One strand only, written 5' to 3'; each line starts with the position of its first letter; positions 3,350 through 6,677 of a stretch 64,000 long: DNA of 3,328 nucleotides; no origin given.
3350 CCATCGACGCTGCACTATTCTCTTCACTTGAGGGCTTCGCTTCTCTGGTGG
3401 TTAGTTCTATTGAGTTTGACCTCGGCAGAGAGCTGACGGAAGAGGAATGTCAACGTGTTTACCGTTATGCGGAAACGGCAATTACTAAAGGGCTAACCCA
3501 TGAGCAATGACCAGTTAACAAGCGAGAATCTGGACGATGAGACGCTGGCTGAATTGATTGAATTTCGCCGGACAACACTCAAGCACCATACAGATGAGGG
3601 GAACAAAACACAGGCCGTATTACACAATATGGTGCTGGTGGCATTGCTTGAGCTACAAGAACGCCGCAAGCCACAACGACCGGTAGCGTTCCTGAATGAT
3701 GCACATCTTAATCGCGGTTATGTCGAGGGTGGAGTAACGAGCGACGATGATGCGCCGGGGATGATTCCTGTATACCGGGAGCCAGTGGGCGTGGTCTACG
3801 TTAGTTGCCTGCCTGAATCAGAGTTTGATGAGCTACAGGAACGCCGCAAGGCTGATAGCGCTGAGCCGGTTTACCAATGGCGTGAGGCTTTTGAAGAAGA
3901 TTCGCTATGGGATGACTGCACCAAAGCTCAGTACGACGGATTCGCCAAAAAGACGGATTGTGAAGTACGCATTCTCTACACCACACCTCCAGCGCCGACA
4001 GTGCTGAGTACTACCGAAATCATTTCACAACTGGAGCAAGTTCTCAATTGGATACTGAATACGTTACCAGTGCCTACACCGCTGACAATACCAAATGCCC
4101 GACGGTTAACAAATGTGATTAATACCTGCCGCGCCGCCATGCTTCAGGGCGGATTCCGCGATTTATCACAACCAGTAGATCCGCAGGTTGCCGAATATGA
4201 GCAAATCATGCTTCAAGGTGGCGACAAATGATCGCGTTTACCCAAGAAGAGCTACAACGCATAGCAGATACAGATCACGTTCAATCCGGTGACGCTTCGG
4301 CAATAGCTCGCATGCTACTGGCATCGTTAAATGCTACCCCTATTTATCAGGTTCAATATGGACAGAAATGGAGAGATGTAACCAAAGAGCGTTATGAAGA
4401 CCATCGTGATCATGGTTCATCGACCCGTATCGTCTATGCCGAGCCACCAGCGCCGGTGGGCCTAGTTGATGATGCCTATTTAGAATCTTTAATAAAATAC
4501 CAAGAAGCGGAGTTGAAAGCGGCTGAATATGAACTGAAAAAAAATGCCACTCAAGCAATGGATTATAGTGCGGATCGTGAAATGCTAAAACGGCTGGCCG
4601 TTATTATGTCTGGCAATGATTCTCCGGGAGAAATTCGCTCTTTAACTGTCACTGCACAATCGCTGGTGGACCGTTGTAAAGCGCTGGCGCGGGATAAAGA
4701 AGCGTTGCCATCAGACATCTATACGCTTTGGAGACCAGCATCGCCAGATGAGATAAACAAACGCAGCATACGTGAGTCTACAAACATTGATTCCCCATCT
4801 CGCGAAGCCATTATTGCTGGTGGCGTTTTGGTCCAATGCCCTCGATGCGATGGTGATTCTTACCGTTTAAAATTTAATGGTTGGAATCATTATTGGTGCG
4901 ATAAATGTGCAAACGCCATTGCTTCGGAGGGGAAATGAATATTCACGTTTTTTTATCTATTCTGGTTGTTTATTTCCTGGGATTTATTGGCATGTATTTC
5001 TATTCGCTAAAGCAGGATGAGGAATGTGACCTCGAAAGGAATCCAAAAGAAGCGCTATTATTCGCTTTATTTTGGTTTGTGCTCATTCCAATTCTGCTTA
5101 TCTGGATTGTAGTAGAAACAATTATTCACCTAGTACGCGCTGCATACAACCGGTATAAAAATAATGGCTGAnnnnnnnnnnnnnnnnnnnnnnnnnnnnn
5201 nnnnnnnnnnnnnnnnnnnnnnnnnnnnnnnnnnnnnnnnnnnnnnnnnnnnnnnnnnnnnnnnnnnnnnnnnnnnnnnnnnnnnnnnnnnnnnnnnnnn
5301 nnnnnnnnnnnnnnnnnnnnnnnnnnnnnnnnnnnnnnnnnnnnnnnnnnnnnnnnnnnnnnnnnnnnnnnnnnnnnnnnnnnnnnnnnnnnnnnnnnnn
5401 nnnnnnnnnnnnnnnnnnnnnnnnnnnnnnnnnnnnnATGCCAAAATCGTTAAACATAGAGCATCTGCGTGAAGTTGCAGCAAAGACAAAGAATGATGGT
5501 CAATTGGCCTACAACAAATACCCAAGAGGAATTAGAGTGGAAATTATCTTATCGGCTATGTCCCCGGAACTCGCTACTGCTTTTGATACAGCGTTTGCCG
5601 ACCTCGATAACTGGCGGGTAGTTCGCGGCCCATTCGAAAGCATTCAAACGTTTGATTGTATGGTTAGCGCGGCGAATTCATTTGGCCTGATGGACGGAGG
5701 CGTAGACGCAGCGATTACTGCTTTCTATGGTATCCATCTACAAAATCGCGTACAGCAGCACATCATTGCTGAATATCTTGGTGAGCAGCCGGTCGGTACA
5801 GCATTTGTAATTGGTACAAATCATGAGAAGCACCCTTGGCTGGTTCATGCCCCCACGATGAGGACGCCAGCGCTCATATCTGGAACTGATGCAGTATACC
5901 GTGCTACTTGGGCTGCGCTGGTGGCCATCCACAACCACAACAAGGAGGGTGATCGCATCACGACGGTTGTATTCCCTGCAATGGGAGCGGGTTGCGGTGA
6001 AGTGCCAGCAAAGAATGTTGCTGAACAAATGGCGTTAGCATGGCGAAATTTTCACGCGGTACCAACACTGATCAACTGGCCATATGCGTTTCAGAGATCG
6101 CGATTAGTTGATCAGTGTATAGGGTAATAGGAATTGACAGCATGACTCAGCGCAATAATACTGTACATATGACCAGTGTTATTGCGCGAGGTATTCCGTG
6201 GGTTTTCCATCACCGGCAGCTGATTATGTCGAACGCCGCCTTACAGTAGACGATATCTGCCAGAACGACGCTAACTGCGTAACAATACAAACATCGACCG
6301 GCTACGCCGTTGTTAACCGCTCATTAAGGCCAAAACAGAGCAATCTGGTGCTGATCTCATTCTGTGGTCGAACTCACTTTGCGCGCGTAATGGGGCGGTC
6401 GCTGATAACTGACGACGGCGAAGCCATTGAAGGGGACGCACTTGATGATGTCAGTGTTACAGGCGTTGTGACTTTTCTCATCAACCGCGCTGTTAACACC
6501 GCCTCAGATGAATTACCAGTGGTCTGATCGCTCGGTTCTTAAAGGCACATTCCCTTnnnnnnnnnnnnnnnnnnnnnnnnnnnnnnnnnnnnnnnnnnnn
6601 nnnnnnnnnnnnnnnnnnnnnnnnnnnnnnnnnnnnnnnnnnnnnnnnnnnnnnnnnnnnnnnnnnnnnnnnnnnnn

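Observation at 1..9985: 10-kb island of 19 mostly small, tightly overlapping ORFs upstream of lpa (candidate anti-defence/host-takeover island)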

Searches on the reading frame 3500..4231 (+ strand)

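Call 7: search_protein_families(library=pfam, proteins=[window:3500-4231:+], max_evalue=0.01)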
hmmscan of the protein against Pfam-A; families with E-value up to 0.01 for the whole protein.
window:3500-4231:+ (243 aa): 0 families

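Call 13: search_protein_families(library=phrogs, proteins=[window:3500-4231:+], max_evalue=0.001)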
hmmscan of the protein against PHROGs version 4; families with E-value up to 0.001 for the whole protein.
window:3500-4231:+ (243 aa): 2 families
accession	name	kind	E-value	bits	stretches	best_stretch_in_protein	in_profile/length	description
phrog_16519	-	unknown function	2.5e-15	57.5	1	205-241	238-274/324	-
phrog_12449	-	unknown function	6.5e-06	27.4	0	6-67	4-58/220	-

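Call 16: search_protein_families(library=ncbifam, proteins=[window:3500-4231:+], max_evalue=0.01)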
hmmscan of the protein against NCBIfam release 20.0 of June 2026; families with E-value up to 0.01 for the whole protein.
window:3500-4231:+ (243 aa): 0 families

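Call 30: search_protein_families(library=padloc, proteins=[window:3500-4231:+], max_evalue=0.01)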
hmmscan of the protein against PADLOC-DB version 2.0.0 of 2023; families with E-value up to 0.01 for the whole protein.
window:3500-4231:+ (243 aa): 0 families

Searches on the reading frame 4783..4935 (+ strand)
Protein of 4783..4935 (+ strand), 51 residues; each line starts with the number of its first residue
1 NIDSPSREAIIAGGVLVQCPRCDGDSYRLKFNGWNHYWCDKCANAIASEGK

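Call 88: search_protein_families(library=pfam, proteins=[window:4783-4935:+], max_evalue=1)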
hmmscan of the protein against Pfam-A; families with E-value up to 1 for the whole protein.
seq(51 aa): 7 families
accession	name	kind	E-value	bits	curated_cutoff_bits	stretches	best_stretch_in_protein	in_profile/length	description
PF06827.20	zf-FPG_IleRS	-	0.0041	17.4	21.3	1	19-44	4-29/30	Zinc finger found in FPG and IleRS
PF07191.17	Zn_ribbon_6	-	0.0089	16.5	25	1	17-47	30-60/67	Double zinc ribbon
PF05180.17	zf-DNL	-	0.012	16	27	1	6-23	18-35/64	DNL zinc finger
PF23451.1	Zn_ribbon_PaaD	-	0.02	15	27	0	16-25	14-23/53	PaaD zinc beta ribbon domain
PF13717.11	Zn_ribbon_4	-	0.041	14.3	30.3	1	8-23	17-32/36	zinc-ribbon domain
PF14369.11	Zn_ribbon_19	-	0.064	13.9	30.8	0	18-25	23-30/35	zinc-ribbon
PF03811.18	Zn_ribbon_InsA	-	0.34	11.1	26.1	0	15-42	4-34/35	InsA N-terminal domain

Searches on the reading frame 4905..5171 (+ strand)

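Call 8: search_protein_families(library=pfam, proteins=[window:4905-5171:+], max_evalue=0.01)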
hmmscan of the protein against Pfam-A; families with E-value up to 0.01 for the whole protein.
window:4905-5171:+ (88 aa): 2 families
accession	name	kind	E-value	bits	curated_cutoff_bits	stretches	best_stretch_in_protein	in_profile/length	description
PF01529.25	DHHC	-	0.0052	17.3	28.7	1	14-82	49-123/133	DHHC palmitoyltransferase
PF09685.15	DUF4870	-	0.0082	16.6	25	0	16-72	9-71/107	Domain of unknown function (DUF4870)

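Call 14: search_protein_families(library=phrogs, proteins=[window:4905-5171:+], max_evalue=0.001)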
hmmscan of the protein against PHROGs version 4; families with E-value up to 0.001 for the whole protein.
window:4905-5171:+ (88 aa): 0 families

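Call 17: search_protein_families(library=ncbifam, proteins=[window:4905-5171:+], max_evalue=0.01)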
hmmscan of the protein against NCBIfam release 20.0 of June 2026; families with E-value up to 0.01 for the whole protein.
window:4905-5171:+ (88 aa): 1 family
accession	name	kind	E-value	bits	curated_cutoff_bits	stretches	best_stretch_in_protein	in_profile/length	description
NF004743.0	PRK06076.1-4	equivalog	0.0075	15.2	494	1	53-80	320-347/433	NADH-quinone oxidoreductase subunit NuoH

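Call 30: search_protein_families(library=padloc, proteins=[window:4935-5171:+], max_evalue=0.01)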
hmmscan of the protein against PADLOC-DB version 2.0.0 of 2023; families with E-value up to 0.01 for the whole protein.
window:4935-5171:+ (78 aa): 0 families

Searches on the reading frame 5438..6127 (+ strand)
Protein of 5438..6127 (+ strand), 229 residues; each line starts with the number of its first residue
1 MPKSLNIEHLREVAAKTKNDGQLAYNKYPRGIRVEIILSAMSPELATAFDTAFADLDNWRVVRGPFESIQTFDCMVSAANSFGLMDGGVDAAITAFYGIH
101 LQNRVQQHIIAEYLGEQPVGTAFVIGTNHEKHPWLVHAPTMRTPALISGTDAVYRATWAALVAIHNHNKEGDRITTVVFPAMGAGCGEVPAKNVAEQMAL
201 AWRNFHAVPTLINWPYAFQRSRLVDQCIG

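Call 8: search_protein_families(library=pfam, proteins=[window:5438-6127:+], max_evalue=0.01)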
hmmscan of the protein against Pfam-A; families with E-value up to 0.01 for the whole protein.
window:5438-6127:+ (229 aa): 2 families
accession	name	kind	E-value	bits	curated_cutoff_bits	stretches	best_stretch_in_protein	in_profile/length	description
PF01661.27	Macro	-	6.8e-17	61.9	22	1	76-198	1-118/118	Macro domain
PF14519.12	Macro_2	-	1.3e-05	25.1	27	1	74-206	81-224/290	Macro-like domain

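Call 14: search_protein_families(library=phrogs, proteins=[window:5438-6127:+], max_evalue=0.001)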
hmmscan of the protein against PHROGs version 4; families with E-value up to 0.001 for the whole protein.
window:5438-6127:+ (229 aa): 2 families
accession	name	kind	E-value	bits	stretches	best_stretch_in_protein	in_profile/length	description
phrog_2613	-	unknown function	1.7e-85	287.9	1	34-222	2-193/274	-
phrog_14717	-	tail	1.4e-54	186.2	1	77-200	101-227/228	tail protein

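Call 17: search_protein_families(library=ncbifam, proteins=[window:5438-6127:+], max_evalue=0.01)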
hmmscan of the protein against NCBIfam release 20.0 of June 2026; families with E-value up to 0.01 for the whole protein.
window:5438-6127:+ (229 aa): 8 families
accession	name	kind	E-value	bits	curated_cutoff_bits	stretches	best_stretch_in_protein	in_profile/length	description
NF001666.0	PRK00431.2-2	equivalog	3.2e-15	56.4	246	1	61-206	5-138/164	ADP-ribose-binding protein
NF001667.0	PRK00431.2-3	equivalog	2.7e-07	30.4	252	1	66-205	17-146/182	ADP-ribose-binding protein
NF001664.0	PRK00431.1-6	equivalog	1.8e-06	27.5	200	1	70-198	14-137/173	O-acetyl-ADP-ribose deacetylase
NF001663.0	PRK00431.1-4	equivalog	4.3e-06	26.7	285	1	60-196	10-139/180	ADP-ribose-binding protein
NF009880.0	PRK13341.1-1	equivalog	4.4e-06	25.3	891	1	60-205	430-568/599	AAA family ATPase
NF001665.0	PRK00431.2-1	equivalog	5.6e-06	26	315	1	72-207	22-148/177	ADP-ribose-binding protein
NF001668.0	PRK00431.2-4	equivalog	0.00015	21.1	278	1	72-205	63-187/220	ADP-ribose-binding protein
NF001660.0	PRK00431.1-1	equivalog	0.0018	17.9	271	1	60-196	6-135/177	O-acetyl-ADP-ribose deacetylase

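Call 31: search_protein_families(library=padloc, proteins=[window:5438-6127:+], max_evalue=0.01)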
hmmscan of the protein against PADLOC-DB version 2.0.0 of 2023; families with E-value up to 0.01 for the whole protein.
window:5438-6127:+ (229 aa): 0 families

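Call 32: search_solved_structures(query=window:5438-6127:+, max_evalue=0.01, show_alignments=1)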
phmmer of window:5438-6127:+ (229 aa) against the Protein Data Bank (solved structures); distinct sequences matched with E-value up to 0.01: 7.
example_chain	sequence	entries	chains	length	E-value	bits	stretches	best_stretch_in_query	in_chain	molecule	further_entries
2dx6_A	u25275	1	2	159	5.6e-05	26.3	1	60-199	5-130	Hypothetical protein TTHA0132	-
4etk_A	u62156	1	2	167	0.0026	20.8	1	60-197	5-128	De novo designed serine hydrolase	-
3v45_A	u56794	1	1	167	0.0032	20.5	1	61-198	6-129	Serine hydrolase OSH55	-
4etj_A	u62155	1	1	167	0.0039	20.2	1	62-198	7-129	Serine hydrolase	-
4ess_A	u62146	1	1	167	0.004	20.2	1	62-198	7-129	OR187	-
4gvv_A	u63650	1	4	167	0.0057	19.7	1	62-196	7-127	De novo design serine hydrolase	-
7ny6_A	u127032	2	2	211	0.0098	18.9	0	61-200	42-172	Histone macroH2A1.1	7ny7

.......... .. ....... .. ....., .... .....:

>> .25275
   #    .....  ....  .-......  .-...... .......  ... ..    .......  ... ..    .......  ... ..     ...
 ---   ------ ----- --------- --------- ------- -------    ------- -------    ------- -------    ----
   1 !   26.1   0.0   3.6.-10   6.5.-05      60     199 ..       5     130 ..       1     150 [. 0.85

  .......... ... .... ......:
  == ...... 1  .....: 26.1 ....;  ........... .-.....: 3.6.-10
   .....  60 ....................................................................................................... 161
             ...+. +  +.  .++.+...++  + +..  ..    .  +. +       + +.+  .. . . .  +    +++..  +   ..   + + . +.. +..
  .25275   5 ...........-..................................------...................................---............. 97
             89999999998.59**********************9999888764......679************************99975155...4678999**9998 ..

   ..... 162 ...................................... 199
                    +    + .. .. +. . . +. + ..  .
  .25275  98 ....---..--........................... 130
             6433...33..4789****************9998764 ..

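Call 60: find_homologous_proteins(query=window:5438-6127:+, max_evalue=0.00001)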
Query window:5438-6127:+ (229 aa): 1979 proteins with E <= 0.00001 among 2473 candidates; the best 120 are listed.
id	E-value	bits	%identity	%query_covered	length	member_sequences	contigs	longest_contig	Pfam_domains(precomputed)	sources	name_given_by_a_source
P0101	3.6e-150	516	98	100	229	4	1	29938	PF14519.12,PF01661.28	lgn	-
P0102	6.7e-110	384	85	85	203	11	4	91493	PF14519.12,PF01661.28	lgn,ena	-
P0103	5.9e-107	375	83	87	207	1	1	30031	PF01661.28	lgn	-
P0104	2.2e-76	275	64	83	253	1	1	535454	PF01661.28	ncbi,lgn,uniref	ncbi:macro domain-containing protein [Enterobacter cloacae complex sp. ESBL7]|uniref:macro domain-co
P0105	6.5e-75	270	62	85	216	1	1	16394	PF01661.28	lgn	-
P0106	8.2e-75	270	64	83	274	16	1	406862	PF01661.28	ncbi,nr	ncbi:macro domain-containing protein [Salmonella enterica]|nr:macro domain-containing protein [Salmo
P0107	1.1e-74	269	65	82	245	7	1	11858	PF01661.28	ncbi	ncbi:macro domain-containing protein, partial [Escherichia coli]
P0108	4.6e-74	267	63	83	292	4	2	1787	PF01661.28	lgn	-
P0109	6.2e-74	267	66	82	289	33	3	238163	PF01661.28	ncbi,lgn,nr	ncbi:macro domain-containing protein [Escherichia albertii]|nr:macro domain-containing protein [Esch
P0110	1.1e-73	266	63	83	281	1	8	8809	PF01661.28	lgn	-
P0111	1.5e-73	265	65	81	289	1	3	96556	PF01661.28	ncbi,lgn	-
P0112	1.5e-73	265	63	83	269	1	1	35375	PF14519.12,PF01661.28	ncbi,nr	ncbi:macro domain-containing protein [Salmonella enterica]|nr:macro domain-containing protein [Salmo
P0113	1.7e-73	265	63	83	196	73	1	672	PF01661.28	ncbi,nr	ncbi:TPA: macro domain-containing protein, partial [Escherichia coli]|nr:macro domain-containing pro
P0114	1.9e-73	265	63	85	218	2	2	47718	PF01661.28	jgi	-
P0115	2.1e-73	265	63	83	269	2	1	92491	PF14519.12,PF01661.28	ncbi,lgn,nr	ncbi:phage tail protein [Salmonella enterica]|nr:phage tail protein [Salmonella enterica]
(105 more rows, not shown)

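Call 74: search_solved_structures(query=A3, max_evalue=0.001)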
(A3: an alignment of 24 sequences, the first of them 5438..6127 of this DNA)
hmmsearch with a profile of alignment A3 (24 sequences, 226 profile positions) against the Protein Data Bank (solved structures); distinct sequences matched with E-value up to 0.001: 1.
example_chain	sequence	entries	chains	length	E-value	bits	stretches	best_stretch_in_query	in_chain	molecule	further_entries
2dx6_A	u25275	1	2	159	6.7e-05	25.8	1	38-174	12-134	Hypothetical protein TTHA0132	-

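Call 82: predict_structure(alignment_id=A3)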
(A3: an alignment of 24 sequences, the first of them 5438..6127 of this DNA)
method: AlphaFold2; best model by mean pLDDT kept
length: 229 residues; sequences in the alignment: 24
mean_pLDDT: 78.0   pTM: 0.74
mean pLDDT of the five models: 78.0, 77.9, 75.1, 74.9, 52.9
residues with pLDDT >= 90: 74; 70-90: 91; 50-70: 37; < 50: 27
segments of 3 or more residues with pLDDT < 50: 1-5, 18-30, 84-86, 143-147
pLDDT, mean of each block of 10 residues (from residue 1): 49 50 42 83 91 93 89 85 57 83 90 86 92 90 53 88 92 89 65 89 82 79 78
secondary structure, 60 per line:
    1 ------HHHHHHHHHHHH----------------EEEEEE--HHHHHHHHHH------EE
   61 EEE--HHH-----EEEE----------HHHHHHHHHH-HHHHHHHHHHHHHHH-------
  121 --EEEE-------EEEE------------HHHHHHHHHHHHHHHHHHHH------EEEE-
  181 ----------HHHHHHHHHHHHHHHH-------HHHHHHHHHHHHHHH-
elements in order: H7-18 E35-40 H43-52 E59-63 E74-77 H88-97 H99-113 E123-126 E134-137 H150-169 E176-179 H191-206 H214-228

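Call 84: fold_search(model_id=the predicted structure, library=pdb)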
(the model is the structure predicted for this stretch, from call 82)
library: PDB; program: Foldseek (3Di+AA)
matches with E <= 10: 922; with E <= 0.001: 85
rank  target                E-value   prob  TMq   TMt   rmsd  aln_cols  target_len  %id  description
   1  4etj                  6.0e-07  1.00  0.47  0.64  11.4       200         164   20  Crystal Structure of E6H variant of de novo designed serine hydrolase OSH55, Northeast Structural Genomics Consortium (N (released 2012-06-13)
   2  4gvv_B                6.9e-07  1.00  0.50  0.69   2.9       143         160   26  Crystal Structure of de novo design serine hydrolase OSH55.27, Northeast Structural Genomics Consortium (NESG) Target  (released 2012-09-12)
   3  4k0c_A                7.3e-07  1.00  0.48  0.67   9.9       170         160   26  Crystal Structure of the computationally designed serine hydrolase. Northeast Structural Genomics Consortium (NESG) Ta (released 2013-04-24)
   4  2dx6_A                9.5e-07  1.00  0.47  0.65   4.4       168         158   21  Crystal structure of conserved hypothetical protein, TTHA0132 from Thermus thermophilus HB8 (released 2007-02-24)
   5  4etk_A                1.2e-06  1.00  0.45  0.60  10.9       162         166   25  Crystal Structure of E6A/L130D/A155H variant of de novo designed serine hydrolase, Northeast Structural Genomics Conso (released 2012-06-13)
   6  8rsj_B                1.9e-06  1.00  0.50  0.44  18.6       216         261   16  Crystal structure of Methanobrevibacter oralis macrodomain in complex with ADPr in open conformation (released 2024-09-25)
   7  4gvv_A                2.3e-06  1.00  0.46  0.62   4.8       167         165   23  Crystal Structure of de novo design serine hydrolase OSH55.27, Northeast Structural Genomics Consortium (NESG) Target  (released 2012-09-12)
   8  4jca                  3.2e-06  1.00  0.47  0.65  10.9       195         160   22  Crystal Structure of the apo form of the evolved variant of the computationally designed serine hydrolase, OSH55.4_H1. N (released 2013-03-20)
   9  6y73_H                3.4e-06  1.00  0.48  0.51  16.1       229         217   18  The crystal structure of human MACROD2 in space group P43 (released 2020-09-30)
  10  4kyb_A                3.6e-06  1.00  0.48  0.66   3.2       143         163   25  Crystal Structure of de novo designed serine hydrolase OSH55.14_E3, Northeast Structural Genomics Consortium Target OR (released 2013-06-19)
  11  6y4z_D                3.6e-06  1.00  0.43  0.45  11.4       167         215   20  The crystal structure of human MACROD2 in space group P43212 (released 2020-09-30)
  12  4kyb_B                3.9e-06  1.00  0.46  0.65   4.2       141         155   26  Crystal Structure of de novo designed serine hydrolase OSH55.14_E3, Northeast Structural Genomics Consortium Target OR (released 2013-06-19)
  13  7ny6                  4.1e-06  1.00  0.47  0.56   3.3       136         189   22  Crystal structure of the Capsaspora owczarzaki macroH2A macrodomain (released 2021-11-24)
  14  4jll                  4.1e-06  1.00  0.48  0.66  10.7       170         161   24  Crystal Structure of the evolved variant of the computationally designed serine hydrolase, OSH55.4_H1 covalently bound w (released 2013-04-10)
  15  4etk_B                4.7e-06  1.00  0.46  0.61  11.0       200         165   21  Crystal Structure of E6A/L130D/A155H variant of de novo designed serine hydrolase, Northeast Structural Genomics Conso (released 2012-06-13)
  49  5m3i_A                2.5e-05  1.00  0.49  0.71   3.5       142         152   19  Macrodomain of Mycobacterium tuberculosis DarG (released 2016-12-21)
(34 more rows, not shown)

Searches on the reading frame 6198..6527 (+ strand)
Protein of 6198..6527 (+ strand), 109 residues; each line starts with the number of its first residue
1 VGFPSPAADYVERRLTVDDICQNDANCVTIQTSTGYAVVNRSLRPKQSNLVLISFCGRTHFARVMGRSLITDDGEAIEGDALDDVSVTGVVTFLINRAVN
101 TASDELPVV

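Call 8: search_protein_families(library=pfam, proteins=[window:6198-6527:+], max_evalue=0.01)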
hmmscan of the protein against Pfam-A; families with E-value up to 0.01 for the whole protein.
window:6198-6527:+ (109 aa): 0 families

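Call 14: search_protein_families(library=phrogs, proteins=[window:6198-6527:+], max_evalue=0.001)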
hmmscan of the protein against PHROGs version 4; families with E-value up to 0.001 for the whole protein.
window:6198-6527:+ (109 aa): 2 families
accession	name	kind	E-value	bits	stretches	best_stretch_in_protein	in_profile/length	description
phrog_3469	-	DNA, RNA and nucleotide metabolism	4.1e-47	159.4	1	1-103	1-103/106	UmuD-like protein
phrog_811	-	DNA, RNA and nucleotide metabolism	4.3e-10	40.3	1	1-25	21-45/140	UmuD-like protein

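Call 17: search_protein_families(library=ncbifam, proteins=[window:6198-6527:+], max_evalue=0.01)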
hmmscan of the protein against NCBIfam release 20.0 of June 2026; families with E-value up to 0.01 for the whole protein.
window:6198-6527:+ (109 aa): 2 families
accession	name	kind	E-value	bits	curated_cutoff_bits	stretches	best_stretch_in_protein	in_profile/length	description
NF051876.1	transXXX_HumD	equivalog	2.7e-11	43.5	120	1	1-109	1-129/129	HumD family translesion DNA polymerase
NF007621.2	PRK10276.1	subfamily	1.6e-07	31.4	110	1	2-95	3-114/115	translesion error-prone DNA polymerase V autoproteolytic subunit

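Call 31: search_protein_families(library=padloc, proteins=[window:6198-6527:+], max_evalue=0.01)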
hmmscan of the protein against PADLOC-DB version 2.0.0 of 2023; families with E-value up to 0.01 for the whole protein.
window:6198-6527:+ (109 aa): 0 families
